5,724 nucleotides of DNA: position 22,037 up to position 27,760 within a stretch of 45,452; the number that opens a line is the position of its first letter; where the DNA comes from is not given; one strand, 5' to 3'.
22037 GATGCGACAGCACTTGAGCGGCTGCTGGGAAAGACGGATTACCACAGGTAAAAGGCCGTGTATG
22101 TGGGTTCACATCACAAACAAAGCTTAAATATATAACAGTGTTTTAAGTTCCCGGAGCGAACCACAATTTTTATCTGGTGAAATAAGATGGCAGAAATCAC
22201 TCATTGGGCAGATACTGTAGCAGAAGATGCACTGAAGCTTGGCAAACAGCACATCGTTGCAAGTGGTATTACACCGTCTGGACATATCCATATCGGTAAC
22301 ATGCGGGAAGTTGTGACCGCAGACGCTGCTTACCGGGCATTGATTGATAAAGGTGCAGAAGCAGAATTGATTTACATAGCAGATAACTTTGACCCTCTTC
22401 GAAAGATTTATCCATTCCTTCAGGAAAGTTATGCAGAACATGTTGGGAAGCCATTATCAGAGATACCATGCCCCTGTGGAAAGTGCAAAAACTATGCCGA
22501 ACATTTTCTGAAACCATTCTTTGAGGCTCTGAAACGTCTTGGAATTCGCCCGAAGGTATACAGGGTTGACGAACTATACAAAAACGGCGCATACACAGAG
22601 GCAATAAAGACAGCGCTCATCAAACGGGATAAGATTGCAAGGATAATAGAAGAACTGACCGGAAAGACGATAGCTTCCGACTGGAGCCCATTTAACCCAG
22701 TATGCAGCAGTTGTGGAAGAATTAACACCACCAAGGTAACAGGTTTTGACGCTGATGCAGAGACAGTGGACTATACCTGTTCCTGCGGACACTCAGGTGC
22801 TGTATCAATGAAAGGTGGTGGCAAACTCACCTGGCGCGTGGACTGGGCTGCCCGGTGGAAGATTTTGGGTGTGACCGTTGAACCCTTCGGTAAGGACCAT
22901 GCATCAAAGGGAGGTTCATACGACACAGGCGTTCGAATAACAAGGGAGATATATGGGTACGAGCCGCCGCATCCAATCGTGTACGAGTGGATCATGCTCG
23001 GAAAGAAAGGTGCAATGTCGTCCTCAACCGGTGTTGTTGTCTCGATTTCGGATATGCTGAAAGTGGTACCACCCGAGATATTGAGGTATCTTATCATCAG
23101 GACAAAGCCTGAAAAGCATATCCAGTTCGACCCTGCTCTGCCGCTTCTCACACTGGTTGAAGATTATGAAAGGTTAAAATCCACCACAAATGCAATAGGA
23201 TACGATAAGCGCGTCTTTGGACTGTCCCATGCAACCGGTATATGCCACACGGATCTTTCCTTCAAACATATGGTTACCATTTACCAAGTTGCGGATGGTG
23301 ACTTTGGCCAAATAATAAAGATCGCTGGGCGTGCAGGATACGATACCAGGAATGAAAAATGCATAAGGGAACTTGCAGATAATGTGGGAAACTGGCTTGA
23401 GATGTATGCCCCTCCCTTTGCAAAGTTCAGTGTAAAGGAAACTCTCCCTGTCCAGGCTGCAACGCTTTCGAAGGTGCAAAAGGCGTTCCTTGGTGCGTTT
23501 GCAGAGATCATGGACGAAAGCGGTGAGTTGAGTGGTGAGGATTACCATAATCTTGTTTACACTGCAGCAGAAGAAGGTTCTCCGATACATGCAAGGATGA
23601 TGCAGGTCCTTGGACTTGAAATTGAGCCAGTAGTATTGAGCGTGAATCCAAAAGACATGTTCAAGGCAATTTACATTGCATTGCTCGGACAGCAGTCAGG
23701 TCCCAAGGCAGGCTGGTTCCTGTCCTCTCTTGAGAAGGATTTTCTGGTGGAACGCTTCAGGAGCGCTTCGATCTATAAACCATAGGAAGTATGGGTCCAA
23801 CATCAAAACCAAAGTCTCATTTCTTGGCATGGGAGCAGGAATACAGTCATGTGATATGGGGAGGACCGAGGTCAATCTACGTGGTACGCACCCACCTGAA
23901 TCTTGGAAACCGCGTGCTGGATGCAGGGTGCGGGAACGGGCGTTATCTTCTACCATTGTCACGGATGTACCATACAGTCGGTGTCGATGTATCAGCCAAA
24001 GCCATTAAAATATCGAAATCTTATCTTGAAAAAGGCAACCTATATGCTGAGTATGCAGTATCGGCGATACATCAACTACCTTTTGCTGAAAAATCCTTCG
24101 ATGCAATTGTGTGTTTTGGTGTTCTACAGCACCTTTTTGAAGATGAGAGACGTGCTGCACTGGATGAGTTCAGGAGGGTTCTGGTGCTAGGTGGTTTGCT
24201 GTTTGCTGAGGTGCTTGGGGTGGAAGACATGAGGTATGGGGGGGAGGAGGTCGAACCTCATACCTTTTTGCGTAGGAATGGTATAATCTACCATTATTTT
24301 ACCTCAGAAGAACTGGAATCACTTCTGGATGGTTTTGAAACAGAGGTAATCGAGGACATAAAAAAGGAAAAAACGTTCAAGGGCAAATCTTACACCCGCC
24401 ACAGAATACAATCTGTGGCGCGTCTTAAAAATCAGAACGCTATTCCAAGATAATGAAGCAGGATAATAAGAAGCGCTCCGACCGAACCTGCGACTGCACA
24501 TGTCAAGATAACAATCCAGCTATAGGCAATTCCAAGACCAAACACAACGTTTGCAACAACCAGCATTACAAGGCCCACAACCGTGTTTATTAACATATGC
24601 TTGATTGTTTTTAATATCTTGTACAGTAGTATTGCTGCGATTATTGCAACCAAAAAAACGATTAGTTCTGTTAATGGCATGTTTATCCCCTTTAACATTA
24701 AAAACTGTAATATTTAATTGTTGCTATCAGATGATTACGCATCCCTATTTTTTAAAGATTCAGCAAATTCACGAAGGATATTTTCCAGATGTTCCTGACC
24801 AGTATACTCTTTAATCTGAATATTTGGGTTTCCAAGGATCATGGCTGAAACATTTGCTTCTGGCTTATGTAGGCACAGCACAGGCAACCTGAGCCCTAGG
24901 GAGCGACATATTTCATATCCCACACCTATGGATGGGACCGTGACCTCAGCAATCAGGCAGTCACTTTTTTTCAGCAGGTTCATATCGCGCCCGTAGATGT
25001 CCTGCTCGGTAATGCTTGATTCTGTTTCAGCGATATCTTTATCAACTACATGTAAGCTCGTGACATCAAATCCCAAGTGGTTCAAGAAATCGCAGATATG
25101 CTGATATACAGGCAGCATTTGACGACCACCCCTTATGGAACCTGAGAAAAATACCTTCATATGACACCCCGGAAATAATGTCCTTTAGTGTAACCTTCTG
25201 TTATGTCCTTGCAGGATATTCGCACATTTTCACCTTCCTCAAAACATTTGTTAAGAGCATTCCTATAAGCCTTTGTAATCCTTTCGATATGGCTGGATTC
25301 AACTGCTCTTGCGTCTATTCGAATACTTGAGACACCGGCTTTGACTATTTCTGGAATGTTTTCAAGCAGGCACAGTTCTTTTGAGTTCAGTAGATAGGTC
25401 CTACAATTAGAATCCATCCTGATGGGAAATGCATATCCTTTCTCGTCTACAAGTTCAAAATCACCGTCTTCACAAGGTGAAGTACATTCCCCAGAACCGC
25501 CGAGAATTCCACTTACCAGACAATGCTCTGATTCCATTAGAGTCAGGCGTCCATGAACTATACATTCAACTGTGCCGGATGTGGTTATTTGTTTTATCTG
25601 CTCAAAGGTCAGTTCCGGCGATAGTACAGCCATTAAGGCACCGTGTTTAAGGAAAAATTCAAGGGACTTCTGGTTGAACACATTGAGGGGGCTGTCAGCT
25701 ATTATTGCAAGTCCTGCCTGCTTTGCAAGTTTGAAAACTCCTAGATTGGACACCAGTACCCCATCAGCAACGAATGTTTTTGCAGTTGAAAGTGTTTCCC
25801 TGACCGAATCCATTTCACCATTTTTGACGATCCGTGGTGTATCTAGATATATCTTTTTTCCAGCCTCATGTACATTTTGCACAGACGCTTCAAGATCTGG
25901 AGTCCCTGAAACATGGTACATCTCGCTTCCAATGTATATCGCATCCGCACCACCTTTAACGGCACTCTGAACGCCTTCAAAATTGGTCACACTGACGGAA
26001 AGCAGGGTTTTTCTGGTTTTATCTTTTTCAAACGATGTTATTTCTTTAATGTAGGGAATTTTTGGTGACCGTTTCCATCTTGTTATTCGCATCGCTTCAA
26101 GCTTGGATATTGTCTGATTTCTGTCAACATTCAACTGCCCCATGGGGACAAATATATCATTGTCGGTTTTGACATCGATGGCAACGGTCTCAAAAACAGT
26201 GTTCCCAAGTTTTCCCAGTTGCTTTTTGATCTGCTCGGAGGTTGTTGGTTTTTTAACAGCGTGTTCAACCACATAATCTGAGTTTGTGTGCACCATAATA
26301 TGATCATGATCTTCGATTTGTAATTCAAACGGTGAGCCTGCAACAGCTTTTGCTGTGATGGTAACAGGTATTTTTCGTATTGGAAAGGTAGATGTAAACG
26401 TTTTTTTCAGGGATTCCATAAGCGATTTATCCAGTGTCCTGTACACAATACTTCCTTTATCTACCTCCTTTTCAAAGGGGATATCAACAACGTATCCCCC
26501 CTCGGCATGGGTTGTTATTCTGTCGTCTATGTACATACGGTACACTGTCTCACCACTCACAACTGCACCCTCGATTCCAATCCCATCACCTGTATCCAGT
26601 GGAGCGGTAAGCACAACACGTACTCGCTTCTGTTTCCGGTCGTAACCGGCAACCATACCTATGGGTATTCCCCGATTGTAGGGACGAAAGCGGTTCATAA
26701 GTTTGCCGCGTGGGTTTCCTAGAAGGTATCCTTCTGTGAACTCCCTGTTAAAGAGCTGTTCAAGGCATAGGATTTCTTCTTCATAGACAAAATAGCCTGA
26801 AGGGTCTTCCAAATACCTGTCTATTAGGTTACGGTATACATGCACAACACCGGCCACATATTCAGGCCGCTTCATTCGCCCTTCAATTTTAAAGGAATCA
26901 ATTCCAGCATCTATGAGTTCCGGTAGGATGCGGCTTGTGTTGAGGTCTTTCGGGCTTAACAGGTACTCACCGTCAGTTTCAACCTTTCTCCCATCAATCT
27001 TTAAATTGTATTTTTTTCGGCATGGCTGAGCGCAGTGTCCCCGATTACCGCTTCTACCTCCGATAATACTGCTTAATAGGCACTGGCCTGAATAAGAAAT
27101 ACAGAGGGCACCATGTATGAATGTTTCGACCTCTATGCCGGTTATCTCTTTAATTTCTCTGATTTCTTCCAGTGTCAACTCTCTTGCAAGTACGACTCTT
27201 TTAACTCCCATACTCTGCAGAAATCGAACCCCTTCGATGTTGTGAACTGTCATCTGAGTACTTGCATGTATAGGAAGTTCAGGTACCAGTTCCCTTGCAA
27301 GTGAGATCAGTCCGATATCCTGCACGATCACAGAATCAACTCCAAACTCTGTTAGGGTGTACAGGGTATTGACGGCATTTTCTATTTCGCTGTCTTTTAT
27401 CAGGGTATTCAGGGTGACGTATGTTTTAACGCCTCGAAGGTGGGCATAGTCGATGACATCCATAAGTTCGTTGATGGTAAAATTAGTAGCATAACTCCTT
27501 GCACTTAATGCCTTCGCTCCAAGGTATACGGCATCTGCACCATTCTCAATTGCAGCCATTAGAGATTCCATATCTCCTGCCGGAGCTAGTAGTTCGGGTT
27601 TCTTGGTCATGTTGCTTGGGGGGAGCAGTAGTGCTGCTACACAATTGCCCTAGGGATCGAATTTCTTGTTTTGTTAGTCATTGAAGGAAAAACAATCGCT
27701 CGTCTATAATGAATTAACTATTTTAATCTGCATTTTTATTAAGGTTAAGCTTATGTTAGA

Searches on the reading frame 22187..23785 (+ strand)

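Call 59: search_protein_families(library=pfam, proteins=[window:22187-23785:+], max_evalue=0.0001)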
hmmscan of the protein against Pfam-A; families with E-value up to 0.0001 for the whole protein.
window:22187-23785:+ (532 aa): 3 families
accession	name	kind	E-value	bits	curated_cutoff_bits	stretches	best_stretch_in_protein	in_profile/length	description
PF01921.24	tRNA-synt_1f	-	2.3e-125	418.7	27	1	5-334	1-339/360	tRNA synthetases class I (K)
PF09334.17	tRNA-synt_1g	-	2.9e-08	33.3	20.1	0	257-311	308-362/391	tRNA synthetases class I (M)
PF01406.26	tRNA-synt_1e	-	3.8e-07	30.2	27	0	20-124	9-96/301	tRNA synthetases class I (C) catalytic domain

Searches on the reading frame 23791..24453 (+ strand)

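Call 94: search_protein_families(library=pfam, proteins=[window:23791-24453:+], max_evalue=1)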
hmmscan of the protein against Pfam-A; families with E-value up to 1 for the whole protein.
window:23791-24453:+ (220 aa): 17 families
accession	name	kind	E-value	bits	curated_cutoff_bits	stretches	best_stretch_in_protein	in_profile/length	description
PF08241.18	Methyltransf_11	-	4.4e-22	79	21.2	1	43-138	1-94/95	Methyltransferase domain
PF13649.12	Methyltransf_25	-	8e-22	78.2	27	1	42-135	1-97/97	Methyltransferase domain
PF08242.18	Methyltransf_12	-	1.4e-14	55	30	1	43-137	1-98/98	Methyltransferase domain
PF13847.12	Methyltransf_31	-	1.8e-14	54.1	27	1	39-139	4-109/145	Methyltransferase domain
PF13489.12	Methyltransf_23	-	7.8e-14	52.2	27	1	36-187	20-162/164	Methyltransferase domain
PF02353.26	CMAS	-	5e-08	33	27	1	33-154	57-179/273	Mycolic acid cyclopropane synthetase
PF01209.24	Ubie_methyltran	-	1.1e-07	31.9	20.1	1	37-138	46-150/233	ubiE/COQ5 methyltransferase family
PF08003.17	Methyltransf_9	-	3.7e-05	23.3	23.8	1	32-145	107-223/315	Protein of unknown function (DUF1698)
PF05175.20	MTS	-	3.9e-05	23.8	23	1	38-108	31-104/170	Methyltransferase small domain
PF07021.18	MetW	-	0.00014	22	21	1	32-129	7-100/193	Methionine biosynthesis protein MetW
PF03848.20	TehB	-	0.00024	21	20.4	1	41-134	33-127/193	Tellurite resistance protein TehB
PF01739.24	CheR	-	0.0037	17.2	27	1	100-138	134-172/195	CheR methyltransferase, SAM binding domain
PF06325.19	PrmA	-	0.0048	16.9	22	1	34-108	157-232/296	Ribosomal protein L11 methyltransferase (PrmA)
PF05401.17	NodS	-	0.01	16.1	24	1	41-131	46-136/201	Nodulation protein S (NodS)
PF05148.21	Methyltransf_8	-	0.046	14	27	1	89-141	109-159/219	Hypothetical methyltransferase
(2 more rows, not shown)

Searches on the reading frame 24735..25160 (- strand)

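Call 94: search_protein_families(library=pfam, proteins=[window:24735-25160:-], max_evalue=1)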
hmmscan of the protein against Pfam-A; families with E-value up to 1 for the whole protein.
window:24735-25160:- (141 aa): 2 families
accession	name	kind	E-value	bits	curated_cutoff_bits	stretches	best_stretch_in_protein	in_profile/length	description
PF05014.21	Nuc_deoxyrib_tr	-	3.9e-08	33.9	28.8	1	3-103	1-102/117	Nucleoside 2-deoxyribosyltransferase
PF12146.15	Hydrolase_4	-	0.049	13.4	27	0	85-132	82-133/239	Serine aminopeptidase, S33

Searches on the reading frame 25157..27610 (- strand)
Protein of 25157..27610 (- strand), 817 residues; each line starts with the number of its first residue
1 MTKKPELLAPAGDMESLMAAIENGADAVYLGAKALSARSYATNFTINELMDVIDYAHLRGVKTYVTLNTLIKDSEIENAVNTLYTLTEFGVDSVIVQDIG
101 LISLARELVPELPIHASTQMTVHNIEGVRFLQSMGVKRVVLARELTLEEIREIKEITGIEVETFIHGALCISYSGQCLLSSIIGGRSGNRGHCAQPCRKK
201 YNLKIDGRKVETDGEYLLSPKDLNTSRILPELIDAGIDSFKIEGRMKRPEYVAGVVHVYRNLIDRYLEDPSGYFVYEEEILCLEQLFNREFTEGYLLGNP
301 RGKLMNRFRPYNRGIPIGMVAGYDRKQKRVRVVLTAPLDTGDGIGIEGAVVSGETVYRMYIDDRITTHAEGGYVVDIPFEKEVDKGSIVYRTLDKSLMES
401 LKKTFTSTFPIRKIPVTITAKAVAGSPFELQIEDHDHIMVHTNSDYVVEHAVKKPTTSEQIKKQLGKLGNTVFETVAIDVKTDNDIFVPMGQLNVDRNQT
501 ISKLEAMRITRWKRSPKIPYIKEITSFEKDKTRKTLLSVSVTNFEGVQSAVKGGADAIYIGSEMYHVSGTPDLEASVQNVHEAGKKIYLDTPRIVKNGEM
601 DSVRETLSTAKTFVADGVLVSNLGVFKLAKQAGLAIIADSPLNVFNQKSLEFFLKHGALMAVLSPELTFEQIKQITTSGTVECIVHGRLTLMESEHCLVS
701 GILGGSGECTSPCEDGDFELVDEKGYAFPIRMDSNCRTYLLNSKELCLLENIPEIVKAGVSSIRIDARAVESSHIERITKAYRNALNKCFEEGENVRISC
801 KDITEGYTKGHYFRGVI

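Call 10: search_protein_families(library=pfam, proteins=[window:25157-27610:-], max_evalue=0.001)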
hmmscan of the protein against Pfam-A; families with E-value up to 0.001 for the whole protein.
window:25157-27610:- (817 aa): 2 families
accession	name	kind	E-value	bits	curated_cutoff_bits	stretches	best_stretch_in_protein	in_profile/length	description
PF01136.24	Peptidase_U32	-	1.4e-132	440.6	22.4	2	77-300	2-231/233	Peptidase family U32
PF12392.13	DUF3656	-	4.5e-26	92.1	22.1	1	389-509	1-109/109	Collagenase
